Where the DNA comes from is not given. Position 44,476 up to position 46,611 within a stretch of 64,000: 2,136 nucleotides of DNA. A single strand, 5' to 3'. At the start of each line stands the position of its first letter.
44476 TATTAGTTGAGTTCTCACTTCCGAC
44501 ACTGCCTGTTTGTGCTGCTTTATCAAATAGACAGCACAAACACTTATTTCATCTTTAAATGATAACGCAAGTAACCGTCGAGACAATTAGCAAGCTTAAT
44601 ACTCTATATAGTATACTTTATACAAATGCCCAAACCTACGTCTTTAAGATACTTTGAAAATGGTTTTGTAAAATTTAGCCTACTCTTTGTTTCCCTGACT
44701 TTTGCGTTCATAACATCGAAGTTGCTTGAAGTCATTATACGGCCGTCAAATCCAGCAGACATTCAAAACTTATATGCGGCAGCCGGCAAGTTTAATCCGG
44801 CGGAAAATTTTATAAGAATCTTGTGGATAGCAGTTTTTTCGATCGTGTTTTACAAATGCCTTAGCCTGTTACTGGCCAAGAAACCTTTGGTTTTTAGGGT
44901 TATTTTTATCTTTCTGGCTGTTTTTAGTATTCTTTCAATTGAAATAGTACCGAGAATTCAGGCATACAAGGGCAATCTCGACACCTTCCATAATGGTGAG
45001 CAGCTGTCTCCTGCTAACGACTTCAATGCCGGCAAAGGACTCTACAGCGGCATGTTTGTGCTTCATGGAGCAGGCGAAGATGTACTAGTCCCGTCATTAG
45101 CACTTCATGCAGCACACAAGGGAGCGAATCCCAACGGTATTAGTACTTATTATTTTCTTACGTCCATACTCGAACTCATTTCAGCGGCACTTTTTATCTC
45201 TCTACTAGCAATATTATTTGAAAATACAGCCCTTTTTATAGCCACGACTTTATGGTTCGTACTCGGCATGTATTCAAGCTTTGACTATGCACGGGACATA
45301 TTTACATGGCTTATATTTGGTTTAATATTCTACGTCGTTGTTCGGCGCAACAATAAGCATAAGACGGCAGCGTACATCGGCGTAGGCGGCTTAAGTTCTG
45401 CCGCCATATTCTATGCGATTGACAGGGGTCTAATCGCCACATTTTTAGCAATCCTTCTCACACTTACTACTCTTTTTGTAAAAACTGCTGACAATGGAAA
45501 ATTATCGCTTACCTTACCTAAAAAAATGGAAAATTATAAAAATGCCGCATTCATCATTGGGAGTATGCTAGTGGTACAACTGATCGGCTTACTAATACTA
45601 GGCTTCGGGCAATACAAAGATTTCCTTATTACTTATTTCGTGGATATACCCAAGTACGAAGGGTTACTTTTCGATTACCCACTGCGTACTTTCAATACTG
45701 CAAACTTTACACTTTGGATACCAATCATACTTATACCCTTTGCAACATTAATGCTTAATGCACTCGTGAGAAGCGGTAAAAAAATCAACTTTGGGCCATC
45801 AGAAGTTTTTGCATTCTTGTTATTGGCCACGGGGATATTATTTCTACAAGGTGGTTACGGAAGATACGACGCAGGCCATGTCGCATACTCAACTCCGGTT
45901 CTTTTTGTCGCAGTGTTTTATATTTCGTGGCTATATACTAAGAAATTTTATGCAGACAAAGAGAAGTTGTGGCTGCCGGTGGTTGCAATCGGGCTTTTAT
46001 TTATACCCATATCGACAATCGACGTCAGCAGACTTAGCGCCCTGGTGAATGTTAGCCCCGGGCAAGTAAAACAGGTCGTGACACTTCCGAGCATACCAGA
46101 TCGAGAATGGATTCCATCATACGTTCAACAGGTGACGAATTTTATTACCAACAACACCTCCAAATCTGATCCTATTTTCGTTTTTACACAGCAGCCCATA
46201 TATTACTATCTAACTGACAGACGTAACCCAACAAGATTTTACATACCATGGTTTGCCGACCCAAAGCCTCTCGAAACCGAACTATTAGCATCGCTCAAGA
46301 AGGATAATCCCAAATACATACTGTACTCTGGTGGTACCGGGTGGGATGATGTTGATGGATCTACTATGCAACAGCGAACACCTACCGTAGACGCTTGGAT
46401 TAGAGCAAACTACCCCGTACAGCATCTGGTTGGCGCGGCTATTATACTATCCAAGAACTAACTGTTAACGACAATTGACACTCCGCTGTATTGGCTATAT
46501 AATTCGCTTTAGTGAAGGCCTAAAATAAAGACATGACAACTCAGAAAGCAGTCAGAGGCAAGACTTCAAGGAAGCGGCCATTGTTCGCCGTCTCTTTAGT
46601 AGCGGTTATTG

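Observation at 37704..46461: Unusual lipid-linked-sugar tailoring cluster: GtrA + GtrB-like GT2 + FAD oxidoreductase + SDR + two TIM-barrel isomerases + unknown GT-A-like + GT-C-like polytopic protein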

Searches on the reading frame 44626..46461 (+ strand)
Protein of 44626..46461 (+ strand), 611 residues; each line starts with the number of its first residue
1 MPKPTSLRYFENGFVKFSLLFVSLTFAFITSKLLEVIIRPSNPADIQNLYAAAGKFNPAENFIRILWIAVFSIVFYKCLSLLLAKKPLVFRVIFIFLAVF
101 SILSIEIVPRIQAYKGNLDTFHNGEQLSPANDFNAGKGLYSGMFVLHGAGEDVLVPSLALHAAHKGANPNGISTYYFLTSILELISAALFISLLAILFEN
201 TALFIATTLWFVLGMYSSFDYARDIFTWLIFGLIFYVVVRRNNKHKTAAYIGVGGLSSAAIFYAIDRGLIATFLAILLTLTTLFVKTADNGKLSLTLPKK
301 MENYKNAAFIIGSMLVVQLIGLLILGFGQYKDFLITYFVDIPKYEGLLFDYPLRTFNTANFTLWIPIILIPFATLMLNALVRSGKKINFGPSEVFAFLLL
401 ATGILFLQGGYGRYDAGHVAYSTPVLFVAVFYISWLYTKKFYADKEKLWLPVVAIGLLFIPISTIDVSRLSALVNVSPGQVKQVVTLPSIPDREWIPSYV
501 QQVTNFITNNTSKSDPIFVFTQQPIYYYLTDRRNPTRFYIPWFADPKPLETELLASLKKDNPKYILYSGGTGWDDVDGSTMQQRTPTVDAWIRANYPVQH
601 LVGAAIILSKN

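Call 3: search_protein_families(library=pfam, proteins=[window:44626-46461:+], max_evalue=0.01)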
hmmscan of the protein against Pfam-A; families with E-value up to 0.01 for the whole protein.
window:44626-46461:+ (611 aa): 0 families

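Call 4: search_protein_families(library=ncbifam, proteins=[window:44626-46461:+], max_evalue=0.01)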
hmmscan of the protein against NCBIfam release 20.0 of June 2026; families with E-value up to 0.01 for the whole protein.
window:44626-46461:+ (611 aa): 0 families

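Call 13: search_solved_structures(query=window:44626-46461:+, max_evalue=10)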
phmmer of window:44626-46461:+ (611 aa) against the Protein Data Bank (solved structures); distinct sequences matched with E-value up to 10: 0.

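Call 21: find_homologous_proteins(query=window:44626-46461:+)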
Query window:44626-46461:+ (611 aa): 12 proteins with E <= 0.001 among 8000 candidates.
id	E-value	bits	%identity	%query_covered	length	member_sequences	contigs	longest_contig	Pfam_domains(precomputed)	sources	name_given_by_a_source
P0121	0.0e+0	1355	100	100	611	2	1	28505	-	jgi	-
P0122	1.7e-199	682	52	100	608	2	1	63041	-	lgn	-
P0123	2.9e-156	540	44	100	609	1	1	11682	-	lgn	-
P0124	7.1e-147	509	43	100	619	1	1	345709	-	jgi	jgi:hypothetical protein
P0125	2.1e-139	484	42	100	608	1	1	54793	-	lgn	-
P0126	1.7e-107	379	37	97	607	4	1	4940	-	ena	-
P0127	1.3e-101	359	37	98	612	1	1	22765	-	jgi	jgi:hypothetical protein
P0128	2.0e-99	352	35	93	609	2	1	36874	-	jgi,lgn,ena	-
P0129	5.0e-90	321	32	100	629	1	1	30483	-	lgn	-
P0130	6.6e-87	311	33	98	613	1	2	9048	-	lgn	-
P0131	1.1e-77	280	31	93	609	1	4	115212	-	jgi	jgi:hypothetical protein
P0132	5.5e-70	255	31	99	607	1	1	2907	-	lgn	-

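Call 24: search_protein_families(library=pfam, alignment_id=A2, max_evalue=1)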
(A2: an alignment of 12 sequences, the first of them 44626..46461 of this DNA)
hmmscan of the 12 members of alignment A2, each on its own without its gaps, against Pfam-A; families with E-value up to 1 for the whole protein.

A. member 1, window:44626-46461:+ (611 aa): 1 family
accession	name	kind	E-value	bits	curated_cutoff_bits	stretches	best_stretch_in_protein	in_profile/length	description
PF22570.1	LiaF-TM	-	0.057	14.7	27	1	395-460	2-63/98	LiaF transmembrane domain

B. families by the number of members that match (of 12 scanned): 6 families
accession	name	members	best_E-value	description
PF14150.11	YesK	1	0.018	YesK-like protein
PF24351.1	DUF7511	1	0.022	Domain of unknown function (DUF7511)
PF05545.16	FixQ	1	0.03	Cbb3-type cytochrome oxidase component FixQ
PF22570.1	LiaF-TM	1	0.057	LiaF transmembrane domain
PF20538.3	DUF6753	1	0.15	Family of unknown function (DUF6753)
PF11120.13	CBP_BcsF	1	0.75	Cellulose biosynthesis protein BcsF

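Call 44: predict_structure(alignment_id=A2)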
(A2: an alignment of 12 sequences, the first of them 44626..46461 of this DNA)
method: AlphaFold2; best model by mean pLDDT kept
length: 611 residues; sequences in the alignment: 12
mean_pLDDT: 83.4   pTM: 0.85
mean pLDDT of the five models: 83.4, 80.6, 80.5, 79.8, 79.7
residues with pLDDT >= 90: 272; 70-90: 238; 50-70: 73; < 50: 28
segments of 3 or more residues with pLDDT < 50: 40-56, 346-351
pLDDT, mean of each block of 10 residues (from residue 1): 67 91 88 67 44 53 87 95 94 92 88 90 90 89 80 91 70 92 94 92 90 77 88 90 84 96 87 92 75 70 88 96 91 85 54 61 82 92 70 92 84 61 87 91 82 78 69 74 86 92 96 94 91 87 60 92 93 74 89 97 95 80
secondary structure, 60 per line:
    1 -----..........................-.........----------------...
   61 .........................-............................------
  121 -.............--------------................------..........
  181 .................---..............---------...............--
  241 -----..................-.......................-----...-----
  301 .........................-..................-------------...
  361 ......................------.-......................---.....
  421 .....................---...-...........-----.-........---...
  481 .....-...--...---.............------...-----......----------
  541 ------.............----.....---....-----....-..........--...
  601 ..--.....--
elements in order: H6-31 H33-41 H58-85 H87-114 H122-134 H149-164 H171-197 H201-213 H224-238 H246-263 H265-284 E285-287 E293-295 H301-325 H327-344 H358-382 H391-412 H416-441 H449-459 H467-474 H478-485 H498-510 E517-519 H525-530 H547-559 E564-568 H572-575 H581-584 H586-595 E598-602 E605-609

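Call 46: fold_search(model_id=the predicted structure, library=pdb)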
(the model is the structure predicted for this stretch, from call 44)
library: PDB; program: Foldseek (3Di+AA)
matches with E <= 10: 367; with E <= 0.001: 6
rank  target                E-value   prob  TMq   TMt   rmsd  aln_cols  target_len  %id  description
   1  7zlh_A                4.6e-06  1.00  0.45  0.43  10.9       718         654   12  Cryo-EM structure of C-mannosyltransferase CeDPY19, in apo state, bound to CMT2-Fab and anti-Fab nanobody (released 2023-01-11)
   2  7zlg_A                1.4e-05  1.00  0.45  0.42  11.2       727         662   12  Cryo-EM structure of C-mannosyltransferase CeDPY19, in complex with acceptor peptide and bound to CMT2-Fab and anti-Fa (released 2023-01-11)
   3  7zli_A                1.4e-05  1.00  0.45  0.42  11.7       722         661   12  Cryo-EM structure of C-mannosyltransferase CeDPY19, in complex with Dol25-P-Man and bound to CMT2-Fab and anti-Fab nan (released 2023-01-11)
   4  8if8_C                3.9e-05  1.00  0.42  0.43  12.1       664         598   12  Arabinosyltransferase AftA (released 2023-05-31)
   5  6gxc_A                1.0e-04  1.00  0.41  0.37   9.0       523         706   14  Bacterial oligosaccharyltransferase PglB in complex with an inhibitory peptide and a reactive lipid-linked oligosaccha (released 2018-11-14)
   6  3rce_A                3.9e-04  1.00  0.43  0.39   9.7       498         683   13  Bacterial oligosaccharyltransferase PglB (released 2011-06-15)
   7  5f15                  1.5e-03  1.00  0.44  0.49  12.2       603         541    9  Crystal Structure of ArnT from Cupriavidus metallidurans bound to Undecaprenyl phosphate (released 2016-02-17)
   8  3waj                  2.1e-03  1.00  0.36  0.29  15.0       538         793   10  Crystal structure of the Archaeoglobus fulgidus oligosaccharyltransferase (O29867_ARCFU) complex with Zn and sulfate (released 2013-10-30)
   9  9s6s_A                2.4e-03  1.00  0.38  0.42   9.0       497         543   12  Ternary cryo-EM structure of human ALG9 with Dol25-PP-GlcNAc2Man6, Dol25-P-Man and Fab (released 2026-03-18)
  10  9i5k_A                6.2e-03  1.00  0.39  0.46   8.6       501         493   11  Structure of the Chaetomium thermophilum Pmt4 homodimer (C2 symmetry) (released 2025-12-24)
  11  9ub7_B                1.3e-02  1.00  0.31  0.45  14.5       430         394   16  Structure of glycosylphosphatidylinositol transamidase,state 1 (released 2026-04-08)
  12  9dlf_C                4.1e-02  0.99  0.38  0.38   8.7       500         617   12  Arabinosyltransferase AftB in complex with Fab_B3 (released 2025-06-25)
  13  9i5l_A                7.0e-02  1.00  0.29  0.26   5.1       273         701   11  Structure of the Chaetomium thermophilum Pmt4 homodimer (C1 symmetry) (released 2025-12-24)
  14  9s6r_A                7.0e-02  0.98  0.31  0.45  11.3       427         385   11  Ternary cryo-EM structure of yeast ALG3 with Dol25-PP-GlcNAc2Man5, Dol25-P-Man, and Fab (released 2026-03-18)
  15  6p25_B                1.8e-01  0.98  0.26  0.24   6.8       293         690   14  Structure of S. cerevisiae protein O-mannosyltransferase Pmt1-Pmt2 complex bound to the sugar donor and a peptide acce (released 2019-07-10)
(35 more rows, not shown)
